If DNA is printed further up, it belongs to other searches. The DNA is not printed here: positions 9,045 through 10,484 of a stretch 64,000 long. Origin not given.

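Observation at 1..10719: Output-less multi-kinase array: four tandem sensor kinases with one transmitter type, three sensor architectures, and three receivers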

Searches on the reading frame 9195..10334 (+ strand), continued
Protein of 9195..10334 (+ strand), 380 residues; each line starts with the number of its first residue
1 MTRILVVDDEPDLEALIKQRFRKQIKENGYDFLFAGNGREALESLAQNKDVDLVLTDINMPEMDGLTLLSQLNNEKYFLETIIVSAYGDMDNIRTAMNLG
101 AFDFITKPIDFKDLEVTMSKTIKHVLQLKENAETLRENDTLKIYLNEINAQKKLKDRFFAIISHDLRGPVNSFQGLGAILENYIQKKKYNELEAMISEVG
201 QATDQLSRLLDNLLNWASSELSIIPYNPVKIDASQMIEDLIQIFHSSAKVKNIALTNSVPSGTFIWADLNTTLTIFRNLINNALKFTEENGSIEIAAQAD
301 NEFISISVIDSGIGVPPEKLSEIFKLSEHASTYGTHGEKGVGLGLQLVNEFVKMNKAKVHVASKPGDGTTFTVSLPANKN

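Call 27: search_protein_families(library=pfam, proteins=[L033:10375-11412:+, L033:11436-12893:+, L033:14382-15116:-, L033:15116-16153:-, L078:10740-11777:+, L032:11462-12055:+, L007:9591-11573:+, L012:10421-12049:+, L007:8336-9490:+], max_evalue=0.001)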
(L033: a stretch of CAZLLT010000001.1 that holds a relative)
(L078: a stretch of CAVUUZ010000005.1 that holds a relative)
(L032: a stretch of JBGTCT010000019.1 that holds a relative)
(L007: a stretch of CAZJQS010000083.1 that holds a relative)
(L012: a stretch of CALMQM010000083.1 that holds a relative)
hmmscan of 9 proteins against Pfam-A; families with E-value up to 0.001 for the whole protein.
L033:10375-11412:+ (346 aa): 2 families
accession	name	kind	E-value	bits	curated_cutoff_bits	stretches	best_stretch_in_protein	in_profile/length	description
PF00072.30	Response_reg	-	5.1e-25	88.3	30.2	1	4-115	1-107/111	Response regulator receiver domain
PF00211.25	Guanylate_cyc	-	5.3e-24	85.2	21.9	1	166-337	5-175/183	Adenylate and Guanylate cyclase catalytic domain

L033:11436-12893:+ (486 aa): 3 families
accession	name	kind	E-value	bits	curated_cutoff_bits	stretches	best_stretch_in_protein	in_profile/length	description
PF02588.21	YitT_membrane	-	2e-55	187.8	24.3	1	210-411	2-204/205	Uncharacterised 5xTM membrane BCR, YitT family COG1284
PF10035.14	DUF2179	-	1.1e-11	44.8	22.8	1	417-477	1-55/55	Uncharacterized protein conserved in bacteria (DUF2179)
PF01966.28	HD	-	2.1e-05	25.2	22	1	27-103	2-84/116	HD domain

L033:14382-15116:- (245 aa): 2 families
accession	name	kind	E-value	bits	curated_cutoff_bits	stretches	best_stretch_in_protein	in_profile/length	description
PF00072.30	Response_reg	-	4.1e-26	91.8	30.2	1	4-110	1-110/111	Response regulator receiver domain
PF04397.21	LytTR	-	4.8e-26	91.3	22.6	1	148-243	2-97/98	LytTr DNA-binding domain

L033:15116-16153:- (346 aa): 1 family
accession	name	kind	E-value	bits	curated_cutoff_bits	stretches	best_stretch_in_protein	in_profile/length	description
PF06580.19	His_kinase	-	2.6e-27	95.3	25.2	1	156-235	1-81/81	Histidine kinase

L078:10740-11777:+ (346 aa): 2 families
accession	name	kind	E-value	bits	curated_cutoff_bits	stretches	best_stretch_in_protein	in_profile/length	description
PF00211.25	Guanylate_cyc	-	8.3e-26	91.1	21.9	1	167-341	6-179/183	Adenylate and Guanylate cyclase catalytic domain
PF00072.30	Response_reg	-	1.5e-23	83.5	30.2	1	4-115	1-107/111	Response regulator receiver domain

L032:11462-12055:+ (198 aa): 1 family
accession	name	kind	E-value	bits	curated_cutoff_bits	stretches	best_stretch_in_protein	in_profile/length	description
PF18967.5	PycTM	-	7e-14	52.6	27.2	1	81-181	5-107/107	Pycsar effector protein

L007:9591-11573:+ (661 aa): 6 families
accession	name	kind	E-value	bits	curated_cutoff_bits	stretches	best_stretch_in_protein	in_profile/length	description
PF00072.30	Response_reg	-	2.6e-55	185.8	30.2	2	417-527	1-110/111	Response regulator receiver domain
PF02518.31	HATPase_c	-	4.8e-33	114.3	26.4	1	262-372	2-110/111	Histidine kinase-, DNA gyrase B-, and HSP90-like ATPase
PF12833.13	HTH_18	-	5.2e-23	81.6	33.6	1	583-661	1-79/80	Helix-turn-helix domain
PF00512.31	HisKA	-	5.1e-16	58.9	26.9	1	152-215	2-66/66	His Kinase A (phospho-acceptor) domain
PF00165.29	HTH_AraC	-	4.7e-15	55.7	26.6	1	623-661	2-42/42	Bacterial regulatory helix-turn-helix proteins, AraC family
PF23198.2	PDE8A_N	-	1.6e-05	25.3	29.6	0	417-501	12-99/147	PDE8A-like, N-terminal domain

L012:10421-12049:+ (543 aa): 3 families
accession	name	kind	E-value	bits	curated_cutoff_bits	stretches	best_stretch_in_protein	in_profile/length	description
PF00072.30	Response_reg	-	2.5e-50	169.7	30.2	2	422-537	1-110/111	Response regulator receiver domain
PF02518.31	HATPase_c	-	1.3e-29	103.3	26.4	1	280-395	1-110/111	Histidine kinase-, DNA gyrase B-, and HSP90-like ATPase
PF00512.31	HisKA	-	1.5e-22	79.9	26.9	1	169-233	2-66/66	His Kinase A (phospho-acceptor) domain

L007:8336-9490:+ (385 aa): 2 families
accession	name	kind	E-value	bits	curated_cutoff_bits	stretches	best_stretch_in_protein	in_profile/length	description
PF07228.17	SpoIIE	-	1.7e-53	181.9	25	1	193-383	2-191/192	Stage II sporulation protein E (SpoIIE)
PF00072.30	Response_reg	-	1.6e-26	93.1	30.2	1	5-117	1-109/111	Response regulator receiver domain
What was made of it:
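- Closest known: Bacteroides hybrid two-component systems. Different: Related loci do hold REC-HK-REC-AraC proteins in the RK slot (L007, call 27).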

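Call 28: find_encoding_contigs(protein=P0087, flank=8000, max_places=1)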
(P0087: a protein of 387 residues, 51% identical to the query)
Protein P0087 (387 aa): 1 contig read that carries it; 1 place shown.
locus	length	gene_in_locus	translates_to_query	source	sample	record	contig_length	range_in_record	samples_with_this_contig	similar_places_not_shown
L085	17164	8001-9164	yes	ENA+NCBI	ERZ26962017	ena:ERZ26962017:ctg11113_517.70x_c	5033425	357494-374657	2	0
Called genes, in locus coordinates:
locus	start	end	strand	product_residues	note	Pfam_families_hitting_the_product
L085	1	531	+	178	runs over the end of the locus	-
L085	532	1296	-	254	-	-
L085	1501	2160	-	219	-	PF13334:DUF4094 (faint), PF25566:RIMB1_N (faint)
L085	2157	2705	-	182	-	PF00691:OmpA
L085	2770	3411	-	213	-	PF03006:HlyIII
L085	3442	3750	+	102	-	PF09962:DUF2196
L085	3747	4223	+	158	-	-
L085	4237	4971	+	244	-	-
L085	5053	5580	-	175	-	-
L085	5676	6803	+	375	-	PF14900:DUF4493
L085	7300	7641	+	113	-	-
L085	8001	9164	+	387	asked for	PF00027:cNMP_binding, PF00512:HisKA, PF02518:HATPase_c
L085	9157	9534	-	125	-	PF00072:Response_reg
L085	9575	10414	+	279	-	PF00685:Sulfotransfer_1, PF13469:Sulfotransfer_3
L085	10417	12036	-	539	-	PF09423:PhoD (faint)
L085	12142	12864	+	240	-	-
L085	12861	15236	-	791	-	PF02838:Glyco_hydro_20b, PF14845:Glycohydro_20b2, PF00728:Glyco_hydro_20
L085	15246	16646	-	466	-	PF13204:Apiosidase, PF12904:Collagen_bind_2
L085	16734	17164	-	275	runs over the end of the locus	PF08379:Bact_transglu_N, PF01841:Transglut_core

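Call 29: find_encoding_contigs(protein=P0102, flank=8000, max_places=1)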
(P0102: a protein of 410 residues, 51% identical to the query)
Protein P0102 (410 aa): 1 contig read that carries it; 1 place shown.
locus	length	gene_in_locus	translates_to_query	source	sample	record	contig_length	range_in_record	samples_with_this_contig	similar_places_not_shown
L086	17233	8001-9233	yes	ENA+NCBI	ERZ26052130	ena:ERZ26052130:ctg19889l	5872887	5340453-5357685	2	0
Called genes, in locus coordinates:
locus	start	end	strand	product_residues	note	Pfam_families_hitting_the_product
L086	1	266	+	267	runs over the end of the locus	PF06439:3keto-disac_hyd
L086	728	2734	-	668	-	PF00211:Guanylate_cyc, PF07719:TPR_2 (faint), PF13428:TPR_14 (faint), PF00515:TPR_1 (faint), PF13181:TPR_8 (faint), PF13414:TPR_11 (faint), PF13431:TPR_17 (faint), PF14559:TPR_19 (faint)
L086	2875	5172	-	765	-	PF12704:MacB_PCD, PF02687:FtsX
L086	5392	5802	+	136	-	-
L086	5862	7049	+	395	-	PF07075:NamZ_N, PF20732:NamZ_C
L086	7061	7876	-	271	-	PF10370:Rv2993c-like_N, PF01557:FAA_hydrolase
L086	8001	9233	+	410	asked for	PF00027:cNMP_binding, PF00512:HisKA (weak), PF02518:HATPase_c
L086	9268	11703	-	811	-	PF12704:MacB_PCD, PF02687:FtsX, PF12704:MacB_PCD, PF02687:FtsX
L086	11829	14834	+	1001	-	PF01979:Amidohydro_1, PF07969:Amidohydro_3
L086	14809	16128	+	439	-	PF01979:Amidohydro_1, PF07969:Amidohydro_3 (weak)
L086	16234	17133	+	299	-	PF13646:HEAT_2 (faint)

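Call 30: find_encoding_contigs(protein=P0056, flank=8000, max_places=1)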
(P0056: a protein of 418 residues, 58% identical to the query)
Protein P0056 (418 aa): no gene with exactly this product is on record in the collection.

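Call 56: search_solved_structures(query=window:9195-10334:+, max_evalue=1e-10)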
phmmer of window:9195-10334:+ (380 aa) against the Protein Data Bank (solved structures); distinct sequences matched with E-value up to 1e-10: 81 (the best 60 are shown).
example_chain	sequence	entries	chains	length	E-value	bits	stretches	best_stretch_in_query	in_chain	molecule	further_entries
4jas_A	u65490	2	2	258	6.1e-22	81.4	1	144-378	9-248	Histidine kinase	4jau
8u4x_A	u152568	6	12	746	6.2e-22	81.4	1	136-376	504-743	histidine kinase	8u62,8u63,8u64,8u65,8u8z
6azr_A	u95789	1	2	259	3.4e-21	79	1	140-378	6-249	Sensor histidine kinase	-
5uht_A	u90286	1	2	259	6.4e-21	78.1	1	140-378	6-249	Sensor histidine kinase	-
2c2a_A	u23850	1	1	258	6.9e-21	78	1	143-378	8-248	SENSOR HISTIDINE KINASE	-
3dge_A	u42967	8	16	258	7.5e-21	77.8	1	144-378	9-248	Sensor protein | Histidine kinase | Sensor histidine kinase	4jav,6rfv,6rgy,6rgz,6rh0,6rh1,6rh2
6qrj_A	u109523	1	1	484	6.4e-20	74.8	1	159-376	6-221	Hybrid kinase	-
6rh7_A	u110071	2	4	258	1.9e-19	73.3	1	144-378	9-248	Sensor histidine kinase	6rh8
7z8n_A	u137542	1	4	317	4e-19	72.2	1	127-377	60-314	Histidine kinase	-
6paj_A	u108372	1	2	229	8.5e-19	71.1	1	153-377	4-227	Sensor protein SrrB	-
9xzo_A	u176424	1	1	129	3.4e-18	69.1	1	1-121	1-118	De novo protein M1X0B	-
4i5s_A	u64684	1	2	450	6.3e-18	68.2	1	152-377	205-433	Putative histidine kinase CovS; VicK-like protein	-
8avv_A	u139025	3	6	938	1.6e-17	66.9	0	161-376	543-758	Bacteriophytochrome,Response regulator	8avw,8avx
3jte_A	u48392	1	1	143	4.8e-17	65.3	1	2-137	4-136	Response regulator receiver protein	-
6swl_A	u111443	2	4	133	9.2e-17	64.4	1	3-131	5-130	Two-component response regulator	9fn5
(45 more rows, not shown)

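Call 85: find_encoding_contigs(protein=P0050, flank=10000, max_places=1)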
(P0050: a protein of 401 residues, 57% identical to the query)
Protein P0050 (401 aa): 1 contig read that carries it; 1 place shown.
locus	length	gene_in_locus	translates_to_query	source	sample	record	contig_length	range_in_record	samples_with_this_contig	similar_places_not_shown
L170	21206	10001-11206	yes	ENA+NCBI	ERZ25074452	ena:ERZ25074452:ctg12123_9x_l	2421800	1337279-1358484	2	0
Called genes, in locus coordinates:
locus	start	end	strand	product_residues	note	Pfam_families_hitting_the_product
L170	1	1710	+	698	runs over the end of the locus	PF07719:TPR_2 (faint), PF13176:TPR_7 (faint), PF13374:TPR_10 (faint), PF00515:TPR_1 (faint), PF13181:TPR_8 (faint), PF13424:TPR_12, PF02518:HATPase_c, PF14501:HATPase_c_5 (weak)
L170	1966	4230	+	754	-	PF03055:RPE65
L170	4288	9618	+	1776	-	PF00069:Pkinase, PF07714:PK_Tyr_Ser-Thr, PF13191:AAA_16, PF00512:HisKA (faint), PF01590:GAF, PF13185:GAF_2 (weak), PF02518:HATPase_c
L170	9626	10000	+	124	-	PF00072:Response_reg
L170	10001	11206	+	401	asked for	PF00072:Response_reg, PF00512:HisKA, PF02518:HATPase_c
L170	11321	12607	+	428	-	PF09995:MPAB_Lcp_cat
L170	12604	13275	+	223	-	PF25129:Pyr4-TMTC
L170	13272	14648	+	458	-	PF02518:HATPase_c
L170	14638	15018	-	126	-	PF00072:Response_reg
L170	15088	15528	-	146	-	-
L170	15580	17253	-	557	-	-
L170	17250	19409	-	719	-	PF13779:DUF4175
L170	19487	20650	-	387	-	PF07584:BatA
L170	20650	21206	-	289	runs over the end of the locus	PF01882:DUF58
